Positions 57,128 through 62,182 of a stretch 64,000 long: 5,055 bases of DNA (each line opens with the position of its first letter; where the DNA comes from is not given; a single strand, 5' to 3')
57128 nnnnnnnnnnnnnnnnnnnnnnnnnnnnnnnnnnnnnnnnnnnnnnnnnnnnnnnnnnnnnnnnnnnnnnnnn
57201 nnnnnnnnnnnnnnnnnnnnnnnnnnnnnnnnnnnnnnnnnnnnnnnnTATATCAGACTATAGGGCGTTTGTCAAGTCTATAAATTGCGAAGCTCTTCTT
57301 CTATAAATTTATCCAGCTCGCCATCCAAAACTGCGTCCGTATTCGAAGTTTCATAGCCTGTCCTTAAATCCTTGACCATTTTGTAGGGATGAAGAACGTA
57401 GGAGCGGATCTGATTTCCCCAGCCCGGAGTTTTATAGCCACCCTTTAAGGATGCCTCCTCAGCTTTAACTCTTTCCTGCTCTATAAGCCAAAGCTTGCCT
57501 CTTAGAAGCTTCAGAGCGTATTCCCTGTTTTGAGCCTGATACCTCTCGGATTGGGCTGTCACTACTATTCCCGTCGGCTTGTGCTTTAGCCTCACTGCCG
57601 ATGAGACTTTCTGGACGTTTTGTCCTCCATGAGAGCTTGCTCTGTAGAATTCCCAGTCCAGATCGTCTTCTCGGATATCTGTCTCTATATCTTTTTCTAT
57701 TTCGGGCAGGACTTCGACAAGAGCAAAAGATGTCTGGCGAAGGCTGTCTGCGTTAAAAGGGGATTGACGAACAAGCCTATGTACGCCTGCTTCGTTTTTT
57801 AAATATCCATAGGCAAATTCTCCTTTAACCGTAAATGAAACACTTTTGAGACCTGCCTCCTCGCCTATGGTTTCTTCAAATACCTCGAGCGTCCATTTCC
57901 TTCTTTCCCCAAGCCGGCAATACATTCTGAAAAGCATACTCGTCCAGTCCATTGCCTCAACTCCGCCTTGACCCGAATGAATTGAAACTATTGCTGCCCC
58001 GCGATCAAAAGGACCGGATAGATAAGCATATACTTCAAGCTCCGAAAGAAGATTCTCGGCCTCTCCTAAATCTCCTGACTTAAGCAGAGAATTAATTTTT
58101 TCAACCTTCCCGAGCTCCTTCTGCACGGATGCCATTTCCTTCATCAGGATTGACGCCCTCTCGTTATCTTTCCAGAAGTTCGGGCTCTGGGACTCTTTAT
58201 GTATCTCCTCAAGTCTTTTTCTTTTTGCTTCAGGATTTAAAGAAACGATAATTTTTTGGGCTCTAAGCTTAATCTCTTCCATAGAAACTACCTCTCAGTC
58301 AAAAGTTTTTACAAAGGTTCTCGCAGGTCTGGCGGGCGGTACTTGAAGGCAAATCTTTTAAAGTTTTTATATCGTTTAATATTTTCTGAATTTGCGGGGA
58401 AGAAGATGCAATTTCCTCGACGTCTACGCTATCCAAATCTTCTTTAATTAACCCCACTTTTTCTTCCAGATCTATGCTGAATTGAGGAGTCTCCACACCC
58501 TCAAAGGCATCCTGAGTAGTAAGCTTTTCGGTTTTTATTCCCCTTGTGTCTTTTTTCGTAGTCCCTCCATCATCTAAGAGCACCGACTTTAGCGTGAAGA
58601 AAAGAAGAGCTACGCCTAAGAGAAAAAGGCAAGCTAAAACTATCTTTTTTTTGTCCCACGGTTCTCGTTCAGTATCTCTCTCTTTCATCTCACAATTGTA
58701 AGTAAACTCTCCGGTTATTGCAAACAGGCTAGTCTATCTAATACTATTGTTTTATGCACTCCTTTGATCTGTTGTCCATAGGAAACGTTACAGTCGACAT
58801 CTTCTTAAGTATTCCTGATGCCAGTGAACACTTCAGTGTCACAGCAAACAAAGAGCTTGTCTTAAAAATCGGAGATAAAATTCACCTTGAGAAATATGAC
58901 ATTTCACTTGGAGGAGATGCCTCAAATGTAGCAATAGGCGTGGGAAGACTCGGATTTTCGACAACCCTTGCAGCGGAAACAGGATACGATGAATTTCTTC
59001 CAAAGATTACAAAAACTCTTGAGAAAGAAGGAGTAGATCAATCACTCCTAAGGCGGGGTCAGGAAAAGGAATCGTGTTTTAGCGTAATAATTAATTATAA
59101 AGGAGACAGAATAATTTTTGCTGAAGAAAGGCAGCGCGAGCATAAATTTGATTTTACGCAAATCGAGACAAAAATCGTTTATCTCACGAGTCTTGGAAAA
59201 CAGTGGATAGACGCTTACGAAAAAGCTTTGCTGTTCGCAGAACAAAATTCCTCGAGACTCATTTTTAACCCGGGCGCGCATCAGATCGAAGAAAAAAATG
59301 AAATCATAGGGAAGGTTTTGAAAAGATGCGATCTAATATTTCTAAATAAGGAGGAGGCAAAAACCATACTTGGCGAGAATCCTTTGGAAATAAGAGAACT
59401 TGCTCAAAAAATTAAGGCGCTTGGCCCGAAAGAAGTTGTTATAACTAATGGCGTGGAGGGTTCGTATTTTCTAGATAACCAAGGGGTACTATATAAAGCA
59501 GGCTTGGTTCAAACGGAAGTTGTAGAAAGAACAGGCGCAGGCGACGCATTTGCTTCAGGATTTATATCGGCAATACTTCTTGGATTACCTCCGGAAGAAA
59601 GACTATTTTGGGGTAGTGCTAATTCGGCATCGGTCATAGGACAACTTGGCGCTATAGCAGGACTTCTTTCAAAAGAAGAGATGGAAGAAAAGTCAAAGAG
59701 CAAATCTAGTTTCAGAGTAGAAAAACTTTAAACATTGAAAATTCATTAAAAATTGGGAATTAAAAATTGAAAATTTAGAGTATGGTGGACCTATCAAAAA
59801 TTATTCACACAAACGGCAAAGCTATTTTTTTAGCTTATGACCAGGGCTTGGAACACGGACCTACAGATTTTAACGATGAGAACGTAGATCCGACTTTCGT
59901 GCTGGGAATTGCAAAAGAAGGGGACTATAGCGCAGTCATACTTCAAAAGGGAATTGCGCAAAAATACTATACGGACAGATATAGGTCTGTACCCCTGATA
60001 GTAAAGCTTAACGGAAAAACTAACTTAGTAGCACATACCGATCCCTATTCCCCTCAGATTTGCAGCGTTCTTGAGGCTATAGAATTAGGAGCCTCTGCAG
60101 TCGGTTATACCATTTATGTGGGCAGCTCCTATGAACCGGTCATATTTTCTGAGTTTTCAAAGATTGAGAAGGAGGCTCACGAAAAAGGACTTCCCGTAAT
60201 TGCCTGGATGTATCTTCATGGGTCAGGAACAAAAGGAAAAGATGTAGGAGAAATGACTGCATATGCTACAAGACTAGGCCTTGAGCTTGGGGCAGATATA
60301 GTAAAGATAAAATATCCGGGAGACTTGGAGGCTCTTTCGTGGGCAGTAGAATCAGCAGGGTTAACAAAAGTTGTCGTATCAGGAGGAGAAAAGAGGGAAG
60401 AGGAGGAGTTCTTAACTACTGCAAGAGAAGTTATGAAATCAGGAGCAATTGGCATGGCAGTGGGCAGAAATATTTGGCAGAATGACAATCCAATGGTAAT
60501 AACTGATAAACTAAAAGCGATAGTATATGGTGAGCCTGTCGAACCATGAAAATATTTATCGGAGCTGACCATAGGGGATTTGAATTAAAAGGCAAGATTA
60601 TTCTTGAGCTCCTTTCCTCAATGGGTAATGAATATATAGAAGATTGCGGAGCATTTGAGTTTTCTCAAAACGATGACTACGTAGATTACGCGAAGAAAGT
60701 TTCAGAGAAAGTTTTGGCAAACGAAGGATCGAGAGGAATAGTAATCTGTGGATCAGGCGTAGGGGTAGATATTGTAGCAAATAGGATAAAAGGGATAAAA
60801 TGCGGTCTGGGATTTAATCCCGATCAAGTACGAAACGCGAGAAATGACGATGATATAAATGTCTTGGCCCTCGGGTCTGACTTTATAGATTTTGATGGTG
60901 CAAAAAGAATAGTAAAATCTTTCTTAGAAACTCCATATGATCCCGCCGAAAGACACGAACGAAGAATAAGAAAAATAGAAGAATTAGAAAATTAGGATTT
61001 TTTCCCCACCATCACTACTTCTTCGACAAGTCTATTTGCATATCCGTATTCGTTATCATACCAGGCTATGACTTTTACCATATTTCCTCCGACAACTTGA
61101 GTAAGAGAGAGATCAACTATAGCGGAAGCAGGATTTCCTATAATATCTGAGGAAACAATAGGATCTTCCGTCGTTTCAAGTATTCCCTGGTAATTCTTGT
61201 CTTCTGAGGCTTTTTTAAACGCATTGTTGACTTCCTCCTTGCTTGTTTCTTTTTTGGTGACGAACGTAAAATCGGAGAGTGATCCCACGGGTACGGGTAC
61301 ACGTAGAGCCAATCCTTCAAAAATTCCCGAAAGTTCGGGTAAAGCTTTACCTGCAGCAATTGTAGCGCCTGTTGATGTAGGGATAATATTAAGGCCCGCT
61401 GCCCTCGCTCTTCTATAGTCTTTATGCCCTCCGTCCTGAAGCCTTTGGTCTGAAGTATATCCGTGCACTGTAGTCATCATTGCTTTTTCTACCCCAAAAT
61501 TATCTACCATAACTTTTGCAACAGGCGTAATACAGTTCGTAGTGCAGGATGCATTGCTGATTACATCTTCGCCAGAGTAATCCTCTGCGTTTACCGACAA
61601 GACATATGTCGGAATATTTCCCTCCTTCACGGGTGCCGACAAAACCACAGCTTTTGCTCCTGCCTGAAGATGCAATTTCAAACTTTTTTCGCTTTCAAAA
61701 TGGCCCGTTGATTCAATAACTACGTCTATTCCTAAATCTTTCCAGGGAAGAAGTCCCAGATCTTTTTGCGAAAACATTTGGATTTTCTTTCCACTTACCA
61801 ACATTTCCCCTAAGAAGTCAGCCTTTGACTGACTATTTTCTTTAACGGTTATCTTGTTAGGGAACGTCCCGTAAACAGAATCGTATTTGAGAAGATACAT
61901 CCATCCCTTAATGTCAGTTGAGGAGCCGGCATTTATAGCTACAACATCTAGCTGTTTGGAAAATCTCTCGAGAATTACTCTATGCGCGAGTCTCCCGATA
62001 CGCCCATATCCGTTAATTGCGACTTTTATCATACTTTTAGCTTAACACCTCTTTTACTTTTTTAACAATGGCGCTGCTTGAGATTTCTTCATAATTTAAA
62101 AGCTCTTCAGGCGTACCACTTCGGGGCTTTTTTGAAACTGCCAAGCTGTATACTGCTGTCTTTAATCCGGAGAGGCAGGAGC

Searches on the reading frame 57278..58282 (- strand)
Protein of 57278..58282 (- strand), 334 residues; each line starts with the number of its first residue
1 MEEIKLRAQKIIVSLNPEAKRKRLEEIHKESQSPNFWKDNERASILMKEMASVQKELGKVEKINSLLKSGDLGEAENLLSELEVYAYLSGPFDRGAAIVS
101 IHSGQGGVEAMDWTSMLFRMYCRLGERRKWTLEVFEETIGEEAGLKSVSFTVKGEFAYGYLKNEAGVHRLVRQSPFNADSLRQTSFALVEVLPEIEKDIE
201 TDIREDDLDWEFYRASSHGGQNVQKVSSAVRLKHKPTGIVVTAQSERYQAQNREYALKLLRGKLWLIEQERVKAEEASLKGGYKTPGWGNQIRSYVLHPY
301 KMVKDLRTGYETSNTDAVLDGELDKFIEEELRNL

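Call 61: search_protein_families(library=pfam, proteins=[window:57278-58282:-], max_evalue=0.00001)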
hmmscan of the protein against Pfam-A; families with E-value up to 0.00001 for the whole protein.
window:57278-58282:- (334 aa): 2 families
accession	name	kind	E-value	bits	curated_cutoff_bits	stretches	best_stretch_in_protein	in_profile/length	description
PF03462.23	PCRF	-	2.6e-41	142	24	1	71-189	72-194/194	PCRF domain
PF00472.26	RF-1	-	2e-33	115.2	35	1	198-307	2-116/116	RF-1 domain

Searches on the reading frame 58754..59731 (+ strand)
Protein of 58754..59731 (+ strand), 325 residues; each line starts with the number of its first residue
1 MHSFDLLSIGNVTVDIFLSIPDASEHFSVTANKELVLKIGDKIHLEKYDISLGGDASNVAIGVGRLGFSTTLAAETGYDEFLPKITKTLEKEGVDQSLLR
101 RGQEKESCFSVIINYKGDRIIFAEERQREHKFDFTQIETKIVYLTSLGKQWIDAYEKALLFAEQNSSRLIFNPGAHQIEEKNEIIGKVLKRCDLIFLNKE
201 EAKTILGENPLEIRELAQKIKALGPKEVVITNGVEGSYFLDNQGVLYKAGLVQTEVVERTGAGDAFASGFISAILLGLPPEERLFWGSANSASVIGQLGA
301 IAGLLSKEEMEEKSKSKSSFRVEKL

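Call 61: search_protein_families(library=pfam, proteins=[window:58754-59731:+], max_evalue=0.00001)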
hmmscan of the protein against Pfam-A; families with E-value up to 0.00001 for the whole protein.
window:58754-59731:+ (325 aa): 1 family
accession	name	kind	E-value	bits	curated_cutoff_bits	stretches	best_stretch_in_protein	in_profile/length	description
PF00294.29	PfkB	-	3.5e-38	132.1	25.8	1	43-303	26-298/302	pfkB family carbohydrate kinase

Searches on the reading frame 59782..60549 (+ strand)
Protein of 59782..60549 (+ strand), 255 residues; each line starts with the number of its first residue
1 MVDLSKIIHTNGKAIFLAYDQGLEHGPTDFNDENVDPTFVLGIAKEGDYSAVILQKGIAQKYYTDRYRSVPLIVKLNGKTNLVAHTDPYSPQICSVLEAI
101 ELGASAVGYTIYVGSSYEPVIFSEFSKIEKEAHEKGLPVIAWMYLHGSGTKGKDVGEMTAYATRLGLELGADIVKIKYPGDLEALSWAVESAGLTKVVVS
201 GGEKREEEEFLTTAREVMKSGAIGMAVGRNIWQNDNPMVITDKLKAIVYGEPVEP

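Call 61: search_protein_families(library=pfam, proteins=[window:59782-60549:+], max_evalue=0.00001)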
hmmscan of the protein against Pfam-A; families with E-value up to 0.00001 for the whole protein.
window:59782-60549:+ (255 aa): 1 family
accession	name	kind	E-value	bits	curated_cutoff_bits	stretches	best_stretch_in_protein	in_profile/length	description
PF01791.15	DeoC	-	8.1e-45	153.6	23.8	1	16-233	3-228/229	DeoC/LacD family aldolase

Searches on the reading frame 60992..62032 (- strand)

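Call 61: search_protein_families(library=pfam, proteins=[window:60992-62032:-], max_evalue=0.00001)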
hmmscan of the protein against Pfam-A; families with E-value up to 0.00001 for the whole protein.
window:60992-62032:- (346 aa): 2 families
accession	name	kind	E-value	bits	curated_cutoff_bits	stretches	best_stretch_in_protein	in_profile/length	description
PF02800.25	Gp_dh_C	-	3e-57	193.1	24.4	1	168-325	1-158/158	Glyceraldehyde 3-phosphate dehydrogenase, C-terminal domain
PF00044.30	Gp_dh_N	-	1.7e-29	102.5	31.7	1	2-114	1-100/101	Glyceraldehyde 3-phosphate dehydrogenase, NAD binding domain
